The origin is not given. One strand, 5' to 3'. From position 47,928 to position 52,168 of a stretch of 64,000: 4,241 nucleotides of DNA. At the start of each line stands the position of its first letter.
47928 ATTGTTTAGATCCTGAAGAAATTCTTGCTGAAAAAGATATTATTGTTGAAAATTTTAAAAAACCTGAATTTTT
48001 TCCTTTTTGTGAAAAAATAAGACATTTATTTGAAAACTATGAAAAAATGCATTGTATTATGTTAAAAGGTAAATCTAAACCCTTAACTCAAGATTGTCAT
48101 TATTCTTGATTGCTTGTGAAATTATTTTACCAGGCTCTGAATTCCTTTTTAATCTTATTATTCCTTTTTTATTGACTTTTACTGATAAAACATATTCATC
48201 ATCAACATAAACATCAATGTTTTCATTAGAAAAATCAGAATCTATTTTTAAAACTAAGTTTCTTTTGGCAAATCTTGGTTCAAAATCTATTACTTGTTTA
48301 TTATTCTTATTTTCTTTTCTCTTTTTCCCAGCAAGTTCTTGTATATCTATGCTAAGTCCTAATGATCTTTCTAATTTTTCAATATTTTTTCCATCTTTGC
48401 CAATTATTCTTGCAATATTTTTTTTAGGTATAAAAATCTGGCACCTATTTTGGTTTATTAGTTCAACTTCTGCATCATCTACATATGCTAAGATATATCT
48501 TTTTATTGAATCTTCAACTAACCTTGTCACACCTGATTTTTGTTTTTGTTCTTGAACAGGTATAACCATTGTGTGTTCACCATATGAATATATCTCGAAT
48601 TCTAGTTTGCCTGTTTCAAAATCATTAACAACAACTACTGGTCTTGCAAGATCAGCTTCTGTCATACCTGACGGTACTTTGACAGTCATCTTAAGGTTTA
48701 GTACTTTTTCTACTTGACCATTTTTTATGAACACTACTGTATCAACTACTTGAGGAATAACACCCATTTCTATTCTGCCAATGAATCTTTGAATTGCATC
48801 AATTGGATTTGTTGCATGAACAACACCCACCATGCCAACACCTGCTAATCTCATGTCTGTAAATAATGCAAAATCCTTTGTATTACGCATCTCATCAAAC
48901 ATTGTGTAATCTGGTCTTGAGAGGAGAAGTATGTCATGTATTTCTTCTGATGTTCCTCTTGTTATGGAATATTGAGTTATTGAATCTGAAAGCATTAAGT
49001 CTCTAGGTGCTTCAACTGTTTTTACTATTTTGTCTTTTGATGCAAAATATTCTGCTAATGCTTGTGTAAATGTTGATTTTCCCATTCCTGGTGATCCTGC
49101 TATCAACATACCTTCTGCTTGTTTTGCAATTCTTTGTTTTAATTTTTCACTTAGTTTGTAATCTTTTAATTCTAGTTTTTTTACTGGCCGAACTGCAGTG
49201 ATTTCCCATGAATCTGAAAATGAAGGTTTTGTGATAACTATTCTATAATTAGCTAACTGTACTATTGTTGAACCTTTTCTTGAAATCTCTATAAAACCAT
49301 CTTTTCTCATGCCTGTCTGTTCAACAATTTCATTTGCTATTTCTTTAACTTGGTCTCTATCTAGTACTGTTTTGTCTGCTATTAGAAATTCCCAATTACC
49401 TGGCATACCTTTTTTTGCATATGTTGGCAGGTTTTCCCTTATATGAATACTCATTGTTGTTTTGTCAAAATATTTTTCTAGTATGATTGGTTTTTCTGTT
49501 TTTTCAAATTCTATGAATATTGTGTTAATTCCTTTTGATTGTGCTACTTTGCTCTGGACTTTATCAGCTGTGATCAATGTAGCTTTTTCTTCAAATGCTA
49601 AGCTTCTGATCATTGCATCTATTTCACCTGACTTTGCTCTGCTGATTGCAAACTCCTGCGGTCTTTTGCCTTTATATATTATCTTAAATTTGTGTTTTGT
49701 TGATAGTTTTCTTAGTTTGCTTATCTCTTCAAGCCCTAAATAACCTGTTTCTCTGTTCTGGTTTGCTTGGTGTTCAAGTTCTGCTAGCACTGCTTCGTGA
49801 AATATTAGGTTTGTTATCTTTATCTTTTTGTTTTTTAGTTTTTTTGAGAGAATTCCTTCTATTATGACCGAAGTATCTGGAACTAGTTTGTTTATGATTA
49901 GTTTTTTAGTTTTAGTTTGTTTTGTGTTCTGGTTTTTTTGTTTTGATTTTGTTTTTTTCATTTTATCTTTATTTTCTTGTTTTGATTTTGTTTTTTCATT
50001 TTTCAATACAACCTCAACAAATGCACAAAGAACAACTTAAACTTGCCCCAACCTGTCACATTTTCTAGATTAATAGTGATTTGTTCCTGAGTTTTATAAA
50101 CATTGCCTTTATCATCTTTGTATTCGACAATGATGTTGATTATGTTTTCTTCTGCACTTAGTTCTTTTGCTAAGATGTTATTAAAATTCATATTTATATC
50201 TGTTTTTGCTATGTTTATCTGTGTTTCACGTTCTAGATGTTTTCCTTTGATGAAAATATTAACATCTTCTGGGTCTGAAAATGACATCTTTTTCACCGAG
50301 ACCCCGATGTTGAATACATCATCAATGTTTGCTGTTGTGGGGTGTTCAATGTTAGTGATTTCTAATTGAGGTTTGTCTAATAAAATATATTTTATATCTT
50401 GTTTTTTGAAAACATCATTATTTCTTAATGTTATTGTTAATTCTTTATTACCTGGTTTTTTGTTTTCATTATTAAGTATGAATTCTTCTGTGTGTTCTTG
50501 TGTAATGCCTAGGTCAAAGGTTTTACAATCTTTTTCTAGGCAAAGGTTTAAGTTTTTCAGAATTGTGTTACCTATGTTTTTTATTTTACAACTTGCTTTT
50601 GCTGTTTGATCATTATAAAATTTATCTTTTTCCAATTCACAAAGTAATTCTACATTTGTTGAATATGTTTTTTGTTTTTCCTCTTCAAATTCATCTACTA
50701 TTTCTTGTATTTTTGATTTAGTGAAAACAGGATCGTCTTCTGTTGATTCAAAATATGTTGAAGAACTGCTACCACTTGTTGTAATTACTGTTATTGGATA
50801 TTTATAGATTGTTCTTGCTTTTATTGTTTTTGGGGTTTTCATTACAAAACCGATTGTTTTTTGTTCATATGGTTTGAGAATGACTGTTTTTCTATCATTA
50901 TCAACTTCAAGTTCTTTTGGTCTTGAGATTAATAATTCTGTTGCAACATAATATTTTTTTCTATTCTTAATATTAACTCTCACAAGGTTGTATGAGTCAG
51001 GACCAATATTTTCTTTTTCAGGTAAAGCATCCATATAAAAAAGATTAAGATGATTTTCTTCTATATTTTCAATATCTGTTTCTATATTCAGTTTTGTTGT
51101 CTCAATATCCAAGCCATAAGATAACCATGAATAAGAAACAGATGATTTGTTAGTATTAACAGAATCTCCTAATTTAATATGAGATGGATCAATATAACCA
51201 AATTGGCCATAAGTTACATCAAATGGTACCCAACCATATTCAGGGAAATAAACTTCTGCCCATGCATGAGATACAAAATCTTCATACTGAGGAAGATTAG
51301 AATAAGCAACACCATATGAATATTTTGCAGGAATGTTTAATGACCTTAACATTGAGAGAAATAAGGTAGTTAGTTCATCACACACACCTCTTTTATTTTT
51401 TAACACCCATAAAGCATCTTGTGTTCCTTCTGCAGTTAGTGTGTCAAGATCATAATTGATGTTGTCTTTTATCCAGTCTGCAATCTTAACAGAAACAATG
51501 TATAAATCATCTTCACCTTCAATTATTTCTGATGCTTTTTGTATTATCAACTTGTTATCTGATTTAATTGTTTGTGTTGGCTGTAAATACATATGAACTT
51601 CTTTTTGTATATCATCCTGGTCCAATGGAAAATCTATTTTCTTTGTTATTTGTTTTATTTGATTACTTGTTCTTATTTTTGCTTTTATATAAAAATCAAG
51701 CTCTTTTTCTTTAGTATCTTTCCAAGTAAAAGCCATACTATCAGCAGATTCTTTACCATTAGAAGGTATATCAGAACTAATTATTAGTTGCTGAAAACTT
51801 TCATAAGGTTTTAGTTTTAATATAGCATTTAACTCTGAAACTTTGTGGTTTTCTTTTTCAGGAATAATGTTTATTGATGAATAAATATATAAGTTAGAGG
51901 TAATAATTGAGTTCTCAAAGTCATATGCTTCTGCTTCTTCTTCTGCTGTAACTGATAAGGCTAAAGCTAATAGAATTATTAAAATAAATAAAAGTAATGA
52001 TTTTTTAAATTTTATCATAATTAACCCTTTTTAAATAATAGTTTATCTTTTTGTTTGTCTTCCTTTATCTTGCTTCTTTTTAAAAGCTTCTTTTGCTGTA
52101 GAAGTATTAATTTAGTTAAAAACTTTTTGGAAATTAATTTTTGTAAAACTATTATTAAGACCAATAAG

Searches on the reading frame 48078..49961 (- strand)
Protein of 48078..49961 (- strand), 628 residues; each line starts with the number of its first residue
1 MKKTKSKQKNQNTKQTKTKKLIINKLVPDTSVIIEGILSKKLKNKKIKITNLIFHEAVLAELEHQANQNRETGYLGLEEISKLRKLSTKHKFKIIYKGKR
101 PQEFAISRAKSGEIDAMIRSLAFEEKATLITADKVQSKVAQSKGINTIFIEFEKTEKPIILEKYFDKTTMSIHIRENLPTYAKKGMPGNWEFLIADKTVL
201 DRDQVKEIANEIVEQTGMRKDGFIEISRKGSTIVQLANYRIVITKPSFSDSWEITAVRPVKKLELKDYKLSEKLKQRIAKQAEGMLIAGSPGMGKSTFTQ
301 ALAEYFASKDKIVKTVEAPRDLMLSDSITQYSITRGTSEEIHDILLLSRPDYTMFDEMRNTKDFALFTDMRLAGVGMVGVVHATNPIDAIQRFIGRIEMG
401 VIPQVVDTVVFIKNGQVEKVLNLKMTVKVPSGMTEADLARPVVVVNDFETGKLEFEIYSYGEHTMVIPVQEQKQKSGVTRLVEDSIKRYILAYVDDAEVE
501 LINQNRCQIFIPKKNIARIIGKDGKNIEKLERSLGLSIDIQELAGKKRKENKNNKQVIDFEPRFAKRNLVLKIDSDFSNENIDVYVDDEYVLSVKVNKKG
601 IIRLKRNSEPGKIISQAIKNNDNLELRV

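Call 57: search_protein_families(library=pfam, proteins=[window:48078-49961:-], max_evalue=0.00001)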
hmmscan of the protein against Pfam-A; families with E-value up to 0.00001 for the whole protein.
window:48078-49961:- (628 aa): 3 families
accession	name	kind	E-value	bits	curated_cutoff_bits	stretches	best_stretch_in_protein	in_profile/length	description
PF01850.27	PIN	-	8.8e-12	46.1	23.6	1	27-140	2-118/120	PIN domain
PF00437.27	T2SSE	-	1e-07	31.4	24.9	1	266-394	122-256/370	Type II/IV secretion system protein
PF00013.35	KH_1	-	9.2e-06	25.8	21.5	0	507-542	2-37/66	KH domain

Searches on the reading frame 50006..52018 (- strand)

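Call 57: search_protein_families(library=pfam, proteins=[window:50006-52018:-], max_evalue=0.00001)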
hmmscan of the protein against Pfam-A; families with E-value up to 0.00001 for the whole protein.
window:50006-52018:- (671 aa): 1 family
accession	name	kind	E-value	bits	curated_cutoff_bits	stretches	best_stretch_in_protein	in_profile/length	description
PF01841.26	Transglut_core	-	7.6e-26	90.9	23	1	161-267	3-107/108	Transglutaminase-like superfamily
